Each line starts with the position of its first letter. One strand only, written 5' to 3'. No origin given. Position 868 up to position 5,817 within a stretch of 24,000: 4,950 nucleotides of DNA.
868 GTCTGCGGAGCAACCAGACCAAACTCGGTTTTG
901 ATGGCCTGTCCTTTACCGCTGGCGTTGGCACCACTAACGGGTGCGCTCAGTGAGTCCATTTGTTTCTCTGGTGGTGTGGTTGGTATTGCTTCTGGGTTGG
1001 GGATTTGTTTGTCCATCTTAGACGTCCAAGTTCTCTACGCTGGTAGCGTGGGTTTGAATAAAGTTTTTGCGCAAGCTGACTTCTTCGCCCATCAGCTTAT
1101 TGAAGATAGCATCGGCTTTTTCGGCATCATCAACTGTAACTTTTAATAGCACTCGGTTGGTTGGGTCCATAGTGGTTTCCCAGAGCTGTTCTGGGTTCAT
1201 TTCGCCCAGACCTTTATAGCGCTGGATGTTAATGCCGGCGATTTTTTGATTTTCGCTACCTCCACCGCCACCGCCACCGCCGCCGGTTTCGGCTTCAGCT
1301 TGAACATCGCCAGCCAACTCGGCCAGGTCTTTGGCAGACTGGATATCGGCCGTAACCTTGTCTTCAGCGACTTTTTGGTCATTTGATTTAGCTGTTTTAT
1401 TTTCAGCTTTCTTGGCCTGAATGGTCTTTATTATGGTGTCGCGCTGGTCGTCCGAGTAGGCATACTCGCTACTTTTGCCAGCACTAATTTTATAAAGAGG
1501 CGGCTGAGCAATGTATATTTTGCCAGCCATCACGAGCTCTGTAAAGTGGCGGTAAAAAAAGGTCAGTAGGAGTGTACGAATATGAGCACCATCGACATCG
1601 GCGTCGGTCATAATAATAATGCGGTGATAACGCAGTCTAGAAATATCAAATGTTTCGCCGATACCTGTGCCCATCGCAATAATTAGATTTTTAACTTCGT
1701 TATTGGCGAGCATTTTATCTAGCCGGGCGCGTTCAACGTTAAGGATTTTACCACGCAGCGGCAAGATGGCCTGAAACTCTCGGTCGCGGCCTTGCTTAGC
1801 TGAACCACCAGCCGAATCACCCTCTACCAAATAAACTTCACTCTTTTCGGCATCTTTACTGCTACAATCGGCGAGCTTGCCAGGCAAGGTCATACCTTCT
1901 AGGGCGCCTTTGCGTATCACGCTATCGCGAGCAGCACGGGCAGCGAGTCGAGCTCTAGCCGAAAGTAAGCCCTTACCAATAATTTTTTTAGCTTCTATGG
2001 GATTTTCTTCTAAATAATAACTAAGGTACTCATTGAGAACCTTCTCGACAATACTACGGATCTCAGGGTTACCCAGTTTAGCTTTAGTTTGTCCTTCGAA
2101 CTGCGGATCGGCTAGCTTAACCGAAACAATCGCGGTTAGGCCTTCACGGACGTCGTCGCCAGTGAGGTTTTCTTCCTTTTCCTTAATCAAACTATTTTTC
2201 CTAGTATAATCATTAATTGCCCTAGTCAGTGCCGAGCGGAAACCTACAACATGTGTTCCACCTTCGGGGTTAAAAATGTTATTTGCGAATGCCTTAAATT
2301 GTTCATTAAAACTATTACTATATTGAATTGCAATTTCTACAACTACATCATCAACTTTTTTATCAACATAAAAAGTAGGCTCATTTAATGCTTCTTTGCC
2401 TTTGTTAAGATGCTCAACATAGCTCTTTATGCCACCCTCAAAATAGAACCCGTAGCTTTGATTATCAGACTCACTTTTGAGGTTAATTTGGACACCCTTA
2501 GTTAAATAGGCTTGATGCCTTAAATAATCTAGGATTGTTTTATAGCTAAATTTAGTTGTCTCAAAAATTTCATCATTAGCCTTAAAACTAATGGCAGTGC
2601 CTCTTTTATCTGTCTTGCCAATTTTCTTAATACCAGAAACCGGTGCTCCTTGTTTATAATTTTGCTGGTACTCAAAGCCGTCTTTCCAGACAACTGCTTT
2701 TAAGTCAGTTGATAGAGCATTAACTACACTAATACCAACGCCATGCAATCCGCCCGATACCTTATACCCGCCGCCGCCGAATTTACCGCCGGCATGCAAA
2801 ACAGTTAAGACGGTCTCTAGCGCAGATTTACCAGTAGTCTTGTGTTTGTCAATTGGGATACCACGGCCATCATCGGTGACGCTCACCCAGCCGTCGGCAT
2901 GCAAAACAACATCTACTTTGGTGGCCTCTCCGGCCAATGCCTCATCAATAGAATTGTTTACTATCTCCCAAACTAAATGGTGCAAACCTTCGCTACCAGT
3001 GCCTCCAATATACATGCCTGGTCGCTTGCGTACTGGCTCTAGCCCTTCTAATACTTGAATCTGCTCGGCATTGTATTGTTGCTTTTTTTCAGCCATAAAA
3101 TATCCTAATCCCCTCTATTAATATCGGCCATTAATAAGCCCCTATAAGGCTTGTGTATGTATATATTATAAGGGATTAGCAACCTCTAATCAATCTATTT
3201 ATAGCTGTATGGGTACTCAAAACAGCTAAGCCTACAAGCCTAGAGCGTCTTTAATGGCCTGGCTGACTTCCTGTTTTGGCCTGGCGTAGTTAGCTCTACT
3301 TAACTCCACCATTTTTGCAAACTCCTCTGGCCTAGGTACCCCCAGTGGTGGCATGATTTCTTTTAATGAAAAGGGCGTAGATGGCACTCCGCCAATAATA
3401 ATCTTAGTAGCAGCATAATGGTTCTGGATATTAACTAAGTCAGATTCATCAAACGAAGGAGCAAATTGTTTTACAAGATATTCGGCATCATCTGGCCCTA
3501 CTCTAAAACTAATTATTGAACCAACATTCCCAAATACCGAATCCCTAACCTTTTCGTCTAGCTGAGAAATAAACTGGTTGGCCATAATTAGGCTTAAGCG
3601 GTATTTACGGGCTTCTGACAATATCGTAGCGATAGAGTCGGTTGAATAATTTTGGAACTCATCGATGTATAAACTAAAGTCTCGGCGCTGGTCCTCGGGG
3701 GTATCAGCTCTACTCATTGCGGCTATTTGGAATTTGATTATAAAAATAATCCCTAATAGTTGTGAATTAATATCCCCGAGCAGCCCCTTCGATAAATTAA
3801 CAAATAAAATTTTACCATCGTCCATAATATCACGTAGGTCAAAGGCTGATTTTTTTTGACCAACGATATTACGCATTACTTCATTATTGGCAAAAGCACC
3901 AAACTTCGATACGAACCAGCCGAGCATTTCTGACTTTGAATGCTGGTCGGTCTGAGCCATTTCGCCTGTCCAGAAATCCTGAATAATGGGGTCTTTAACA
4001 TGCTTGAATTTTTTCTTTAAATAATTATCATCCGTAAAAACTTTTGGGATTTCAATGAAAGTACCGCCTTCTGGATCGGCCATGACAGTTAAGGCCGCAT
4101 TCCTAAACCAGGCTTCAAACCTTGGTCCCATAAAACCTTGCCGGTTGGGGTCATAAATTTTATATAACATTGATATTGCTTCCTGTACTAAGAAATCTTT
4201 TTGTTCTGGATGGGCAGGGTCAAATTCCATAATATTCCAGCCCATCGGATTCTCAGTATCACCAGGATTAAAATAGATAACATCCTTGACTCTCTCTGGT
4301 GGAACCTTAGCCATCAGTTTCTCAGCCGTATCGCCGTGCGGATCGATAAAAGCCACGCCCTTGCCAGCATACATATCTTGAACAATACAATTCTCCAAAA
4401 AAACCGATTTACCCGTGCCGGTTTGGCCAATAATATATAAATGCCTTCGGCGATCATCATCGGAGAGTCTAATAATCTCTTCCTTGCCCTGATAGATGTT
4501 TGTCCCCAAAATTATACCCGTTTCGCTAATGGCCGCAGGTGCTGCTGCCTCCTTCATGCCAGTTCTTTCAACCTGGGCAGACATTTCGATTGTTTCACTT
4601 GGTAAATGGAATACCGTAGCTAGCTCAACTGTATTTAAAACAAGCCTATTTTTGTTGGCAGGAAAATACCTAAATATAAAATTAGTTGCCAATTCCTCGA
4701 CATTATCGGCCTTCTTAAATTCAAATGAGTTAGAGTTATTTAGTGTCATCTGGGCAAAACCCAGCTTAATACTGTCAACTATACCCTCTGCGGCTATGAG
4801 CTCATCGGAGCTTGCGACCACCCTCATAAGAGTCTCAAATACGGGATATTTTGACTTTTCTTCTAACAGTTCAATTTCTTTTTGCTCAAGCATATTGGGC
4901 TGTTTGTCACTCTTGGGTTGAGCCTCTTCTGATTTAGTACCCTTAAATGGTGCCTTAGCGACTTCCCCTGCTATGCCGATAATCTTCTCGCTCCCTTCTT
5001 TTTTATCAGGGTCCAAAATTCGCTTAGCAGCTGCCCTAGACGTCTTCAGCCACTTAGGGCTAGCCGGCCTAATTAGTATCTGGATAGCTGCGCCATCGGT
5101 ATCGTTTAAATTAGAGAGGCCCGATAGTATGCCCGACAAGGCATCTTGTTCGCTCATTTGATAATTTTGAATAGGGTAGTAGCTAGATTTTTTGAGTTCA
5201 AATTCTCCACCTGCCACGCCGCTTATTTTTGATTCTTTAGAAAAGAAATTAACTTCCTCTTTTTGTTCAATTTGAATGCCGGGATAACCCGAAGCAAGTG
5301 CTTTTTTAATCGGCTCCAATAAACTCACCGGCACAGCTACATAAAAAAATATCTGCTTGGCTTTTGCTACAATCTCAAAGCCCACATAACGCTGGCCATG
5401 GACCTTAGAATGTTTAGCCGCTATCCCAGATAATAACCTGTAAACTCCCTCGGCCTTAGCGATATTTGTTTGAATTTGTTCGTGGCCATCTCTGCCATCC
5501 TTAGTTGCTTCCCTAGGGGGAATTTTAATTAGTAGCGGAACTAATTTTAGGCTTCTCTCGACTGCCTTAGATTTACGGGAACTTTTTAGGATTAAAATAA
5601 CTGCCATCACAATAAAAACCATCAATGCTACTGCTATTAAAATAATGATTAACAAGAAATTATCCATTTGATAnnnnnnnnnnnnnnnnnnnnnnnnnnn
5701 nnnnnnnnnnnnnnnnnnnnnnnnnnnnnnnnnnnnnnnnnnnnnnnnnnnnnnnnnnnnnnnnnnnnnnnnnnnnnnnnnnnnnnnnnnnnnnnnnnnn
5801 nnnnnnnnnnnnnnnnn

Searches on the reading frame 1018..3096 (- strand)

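Call 43: search_protein_families(library=pfam, proteins=[window:1018-3096:-], max_evalue=0.001)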
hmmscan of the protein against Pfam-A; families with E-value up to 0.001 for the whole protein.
window:1018-3096:- (692 aa): 4 families
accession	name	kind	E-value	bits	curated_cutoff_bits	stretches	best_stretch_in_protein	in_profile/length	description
PF00204.31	DNA_gyraseB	-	6e-61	205.3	27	1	222-391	1-172/173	DNA gyrase B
PF00986.26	DNA_gyraseB_C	-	2.6e-30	104.8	29.8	1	621-681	3-63/63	DNA gyrase B subunit, carboxyl terminus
PF01751.28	Toprim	-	2.1e-18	66.7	23.1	1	420-531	1-95/96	Toprim domain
PF02518.31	HATPase_c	-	2.9e-15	57.1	26.4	1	36-153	4-94/111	Histidine kinase-, DNA gyrase B-, and HSP90-like ATPase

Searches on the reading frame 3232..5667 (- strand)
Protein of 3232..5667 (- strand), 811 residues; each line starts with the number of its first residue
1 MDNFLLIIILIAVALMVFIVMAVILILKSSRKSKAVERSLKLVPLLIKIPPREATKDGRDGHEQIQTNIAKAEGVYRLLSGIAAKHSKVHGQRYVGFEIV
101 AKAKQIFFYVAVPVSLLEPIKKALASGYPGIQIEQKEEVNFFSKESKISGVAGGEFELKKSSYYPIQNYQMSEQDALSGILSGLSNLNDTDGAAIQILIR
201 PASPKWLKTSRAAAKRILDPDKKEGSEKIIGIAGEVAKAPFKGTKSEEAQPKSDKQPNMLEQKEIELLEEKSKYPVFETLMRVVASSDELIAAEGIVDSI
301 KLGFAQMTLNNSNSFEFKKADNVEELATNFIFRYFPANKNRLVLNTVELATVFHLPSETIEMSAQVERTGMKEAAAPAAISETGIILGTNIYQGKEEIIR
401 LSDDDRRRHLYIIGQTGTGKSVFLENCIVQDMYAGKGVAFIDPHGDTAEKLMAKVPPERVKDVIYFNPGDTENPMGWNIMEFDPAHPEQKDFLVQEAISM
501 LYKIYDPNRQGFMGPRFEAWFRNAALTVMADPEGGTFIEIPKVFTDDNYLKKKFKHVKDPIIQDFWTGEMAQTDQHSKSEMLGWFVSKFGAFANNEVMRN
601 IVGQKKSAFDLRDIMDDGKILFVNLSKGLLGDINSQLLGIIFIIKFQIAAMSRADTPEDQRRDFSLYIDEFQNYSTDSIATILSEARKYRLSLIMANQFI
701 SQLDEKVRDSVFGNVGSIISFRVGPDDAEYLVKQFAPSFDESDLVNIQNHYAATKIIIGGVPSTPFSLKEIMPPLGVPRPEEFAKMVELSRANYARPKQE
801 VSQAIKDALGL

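Call 43: search_protein_families(library=pfam, proteins=[window:3232-5667:-], max_evalue=0.001)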
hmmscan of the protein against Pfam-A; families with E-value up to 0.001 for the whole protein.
window:3232-5667:- (811 aa): 4 families
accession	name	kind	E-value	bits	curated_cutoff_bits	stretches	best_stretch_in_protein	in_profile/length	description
PF02534.20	T4SS-DNA_transf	-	9.7e-11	41.6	20.1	1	391-733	32-380/468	Type IV secretory system Conjugative DNA transfer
PF10412.15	TrwB_AAD_bind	-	1.8e-05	24.3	20.5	0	402-474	10-76/387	Type IV secretion-system coupling protein DNA-binding domain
PF12696.13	TraG-D_C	-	0.00019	21.8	22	1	666-727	4-68/126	TraM recognition site of TraD and TraG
PF01935.23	DUF87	-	0.00028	21.5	23.2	1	407-448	23-65/220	Helicase HerA, central domain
